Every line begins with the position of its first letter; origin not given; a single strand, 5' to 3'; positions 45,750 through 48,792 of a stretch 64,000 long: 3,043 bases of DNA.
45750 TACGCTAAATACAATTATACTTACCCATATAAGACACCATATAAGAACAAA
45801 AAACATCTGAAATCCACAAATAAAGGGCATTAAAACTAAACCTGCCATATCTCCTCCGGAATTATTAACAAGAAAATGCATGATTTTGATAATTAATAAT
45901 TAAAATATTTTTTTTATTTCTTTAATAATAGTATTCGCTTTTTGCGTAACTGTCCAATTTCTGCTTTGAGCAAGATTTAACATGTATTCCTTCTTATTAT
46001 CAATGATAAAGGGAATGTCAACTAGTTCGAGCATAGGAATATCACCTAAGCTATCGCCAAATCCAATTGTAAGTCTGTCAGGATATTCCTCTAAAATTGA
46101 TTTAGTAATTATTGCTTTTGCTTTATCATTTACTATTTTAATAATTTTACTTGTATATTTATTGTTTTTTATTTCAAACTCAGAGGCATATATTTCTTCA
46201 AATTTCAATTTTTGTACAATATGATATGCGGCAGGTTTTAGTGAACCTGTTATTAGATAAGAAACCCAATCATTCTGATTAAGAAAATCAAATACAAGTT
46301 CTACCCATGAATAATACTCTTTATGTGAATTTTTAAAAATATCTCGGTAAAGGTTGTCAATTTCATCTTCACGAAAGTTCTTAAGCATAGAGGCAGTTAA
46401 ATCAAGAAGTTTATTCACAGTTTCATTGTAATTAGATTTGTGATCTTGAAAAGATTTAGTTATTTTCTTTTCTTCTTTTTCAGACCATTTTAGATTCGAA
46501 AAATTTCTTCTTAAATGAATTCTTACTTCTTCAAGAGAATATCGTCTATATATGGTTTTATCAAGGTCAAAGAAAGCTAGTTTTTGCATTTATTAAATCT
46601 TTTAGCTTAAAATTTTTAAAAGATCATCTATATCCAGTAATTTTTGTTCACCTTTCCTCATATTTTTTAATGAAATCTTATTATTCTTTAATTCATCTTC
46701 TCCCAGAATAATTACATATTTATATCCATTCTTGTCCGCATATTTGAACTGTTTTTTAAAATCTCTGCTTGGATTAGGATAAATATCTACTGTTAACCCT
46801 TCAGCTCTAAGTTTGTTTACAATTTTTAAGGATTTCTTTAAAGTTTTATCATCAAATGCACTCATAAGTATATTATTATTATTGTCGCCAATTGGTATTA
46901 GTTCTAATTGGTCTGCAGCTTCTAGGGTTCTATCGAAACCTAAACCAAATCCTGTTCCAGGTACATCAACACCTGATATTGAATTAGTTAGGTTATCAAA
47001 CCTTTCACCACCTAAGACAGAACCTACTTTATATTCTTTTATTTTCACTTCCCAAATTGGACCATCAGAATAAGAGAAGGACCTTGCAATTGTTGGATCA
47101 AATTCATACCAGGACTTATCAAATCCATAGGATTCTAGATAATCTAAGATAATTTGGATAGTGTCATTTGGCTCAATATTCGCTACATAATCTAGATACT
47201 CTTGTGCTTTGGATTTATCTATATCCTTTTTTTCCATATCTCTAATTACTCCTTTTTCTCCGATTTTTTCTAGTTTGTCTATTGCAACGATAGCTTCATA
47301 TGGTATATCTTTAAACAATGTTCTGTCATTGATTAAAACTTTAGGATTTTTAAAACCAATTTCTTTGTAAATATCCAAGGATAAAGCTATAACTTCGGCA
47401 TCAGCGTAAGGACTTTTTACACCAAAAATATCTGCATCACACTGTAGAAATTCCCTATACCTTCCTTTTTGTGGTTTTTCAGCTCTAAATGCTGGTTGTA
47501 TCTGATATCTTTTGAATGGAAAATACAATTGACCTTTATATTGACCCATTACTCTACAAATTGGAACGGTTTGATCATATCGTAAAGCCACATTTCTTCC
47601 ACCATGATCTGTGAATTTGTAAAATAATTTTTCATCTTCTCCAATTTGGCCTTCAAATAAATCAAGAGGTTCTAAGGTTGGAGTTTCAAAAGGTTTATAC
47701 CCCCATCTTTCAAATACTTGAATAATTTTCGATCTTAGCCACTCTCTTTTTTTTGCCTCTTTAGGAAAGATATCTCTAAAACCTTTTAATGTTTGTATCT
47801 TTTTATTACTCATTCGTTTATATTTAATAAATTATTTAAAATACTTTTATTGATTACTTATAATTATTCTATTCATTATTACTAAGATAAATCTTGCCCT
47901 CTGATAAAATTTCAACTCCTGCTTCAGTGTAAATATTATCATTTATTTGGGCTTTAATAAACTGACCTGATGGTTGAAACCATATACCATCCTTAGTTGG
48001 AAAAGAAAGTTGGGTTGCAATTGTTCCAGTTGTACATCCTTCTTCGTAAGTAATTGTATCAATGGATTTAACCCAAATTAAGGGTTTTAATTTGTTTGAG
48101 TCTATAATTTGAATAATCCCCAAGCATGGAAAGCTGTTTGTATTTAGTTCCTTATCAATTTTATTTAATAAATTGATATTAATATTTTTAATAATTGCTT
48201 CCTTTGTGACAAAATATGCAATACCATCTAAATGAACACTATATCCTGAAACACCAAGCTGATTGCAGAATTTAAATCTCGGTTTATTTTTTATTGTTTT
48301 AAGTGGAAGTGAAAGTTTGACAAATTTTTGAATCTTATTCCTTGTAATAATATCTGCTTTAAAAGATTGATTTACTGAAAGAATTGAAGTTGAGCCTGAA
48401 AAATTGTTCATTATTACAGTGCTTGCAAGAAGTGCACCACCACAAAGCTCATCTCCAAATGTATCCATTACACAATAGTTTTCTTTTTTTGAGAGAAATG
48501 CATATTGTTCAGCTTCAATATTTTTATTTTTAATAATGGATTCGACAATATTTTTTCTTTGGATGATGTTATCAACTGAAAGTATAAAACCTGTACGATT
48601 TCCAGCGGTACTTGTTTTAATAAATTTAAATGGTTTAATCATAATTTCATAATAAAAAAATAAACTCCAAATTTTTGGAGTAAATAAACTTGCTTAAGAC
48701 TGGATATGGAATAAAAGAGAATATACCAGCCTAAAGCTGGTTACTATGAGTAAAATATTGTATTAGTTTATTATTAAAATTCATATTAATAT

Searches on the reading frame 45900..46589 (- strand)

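Call 3: search_protein_families(library=pfam, proteins=[window:45900-46589:-], max_evalue=0.01)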
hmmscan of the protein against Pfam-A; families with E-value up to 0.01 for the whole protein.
window:45900-46589:- (229 aa): 3 families
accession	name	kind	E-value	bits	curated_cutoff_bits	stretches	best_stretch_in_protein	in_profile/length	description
PF12710.13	HAD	-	3e-19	70.6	27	1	5-188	1-189/189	haloacid dehalogenase-like hydrolase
PF08282.18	Hydrolase_3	-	2.3e-05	24.7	20.9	1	132-209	159-241/255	haloacid dehalogenase-like hydrolase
PF00702.32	Hydrolase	-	0.0002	22.2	26.4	1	3-189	2-189/191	haloacid dehalogenase-like hydrolase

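Call 4: search_protein_families(library=ncbifam, proteins=[window:45900-46589:-], max_evalue=0.01)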
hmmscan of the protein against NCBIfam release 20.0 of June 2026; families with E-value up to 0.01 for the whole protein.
window:45900-46589:- (229 aa): 16 families
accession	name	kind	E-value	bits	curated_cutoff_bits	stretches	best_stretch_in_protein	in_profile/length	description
TIGR01490.1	HAD-SF-IB-hyp1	subfamily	6.5e-19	69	98.3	1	4-198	1-198/202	HAD-IB family hydrolase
TIGR01488.1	HAD-SF-IB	subfamily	6.4e-15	55.5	45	1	4-190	1-177/177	HAD-IB family phosphatase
NF052360.1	HolPasePseu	equivalog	8e-10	38.7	280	1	3-215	2-215/218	histidinol-phosphatase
TIGR01486.1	HAD-SF-IIB-MPGP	subfamily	1.3e-08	34.5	164.75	1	150-217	172-243/257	mannosyl-3-phosphoglycerate phosphatase family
TIGR00338.1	serB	equivalog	2.9e-08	33.6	144.15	1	2-192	14-189/219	phosphoserine phosphatase SerB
TIGR01491.1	HAD-SF-IB-PSPlk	hypoth_equivalog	5.3e-07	29.5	151.9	1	1-201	3-193/201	phosphoserine phosphatase-like hydrolase, archaeal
TIGR02461.1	osmo_MPG_phos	equivalog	1.6e-06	28.4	244.35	1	136-197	165-227/227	mannosyl-3-phosphoglycerate phosphatase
NF008350.0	PRK11133.1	equivalog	1.8e-06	27.4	413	1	101-191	191-284/324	phosphoserine phosphatase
TIGR00099.1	Cof-subfamily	subfamily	1e-05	25.3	137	1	128-208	161-241/256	Cof-type HAD-IIB family hydrolase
NF001216.0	PRK00192.1-2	equivalog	3.8e-05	23.2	353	1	153-208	176-235/275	mannosyl-3-phosphoglycerate phosphatase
TIGR01484.1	HAD-SF-IIB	subfamily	8.7e-05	22.7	41.8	1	118-194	144-219/221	HAD-IIB family hydrolase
NF052359.1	HolPaseNeis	equivalog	0.00028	20.6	400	0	3-215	2-218/221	histidinol-phosphatase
TIGR00331.1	hrcA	equivalog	0.00097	18.8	197.2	1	14-115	168-270/338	heat-inducible transcriptional repressor HrcA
NF010109.0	PRK13582.1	equivalog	0.0028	17.3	133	1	112-227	88-197/205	bifunctional phosphoserine phosphatase/homoserine phosphotransferase ThrH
NF002976.0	PRK03669.1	equivalog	0.0075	15.7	315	0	157-212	192-247/271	mannosyl-3-phosphoglycerate phosphatase-related protein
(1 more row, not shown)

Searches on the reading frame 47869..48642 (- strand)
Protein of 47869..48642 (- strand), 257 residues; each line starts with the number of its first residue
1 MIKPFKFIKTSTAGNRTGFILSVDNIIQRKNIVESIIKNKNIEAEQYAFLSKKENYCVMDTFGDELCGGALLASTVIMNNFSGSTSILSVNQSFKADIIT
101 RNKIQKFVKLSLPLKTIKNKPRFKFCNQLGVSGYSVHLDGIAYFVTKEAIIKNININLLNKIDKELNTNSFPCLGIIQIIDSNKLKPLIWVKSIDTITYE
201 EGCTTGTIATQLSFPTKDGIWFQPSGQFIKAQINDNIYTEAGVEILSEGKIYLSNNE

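Call 3: search_protein_families(library=pfam, proteins=[window:47869-48642:-], max_evalue=0.01)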
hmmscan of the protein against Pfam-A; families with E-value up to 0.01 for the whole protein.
window:47869-48642:- (257 aa): 0 families

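Call 4: search_protein_families(library=ncbifam, proteins=[window:47869-48642:-], max_evalue=0.01)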
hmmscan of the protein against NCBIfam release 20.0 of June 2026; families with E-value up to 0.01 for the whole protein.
window:47869-48642:- (257 aa): 2 families
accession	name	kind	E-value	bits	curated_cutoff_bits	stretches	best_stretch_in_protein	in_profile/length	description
NF052224.1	HistRaceHisRFuso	equivalog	4.3e-16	59.4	400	1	5-253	3-254/254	histidine racemase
NF033599.1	His_racem_CntK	equivalog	1.4e-08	34.5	300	1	6-209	5-215/271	histidine racemase CntK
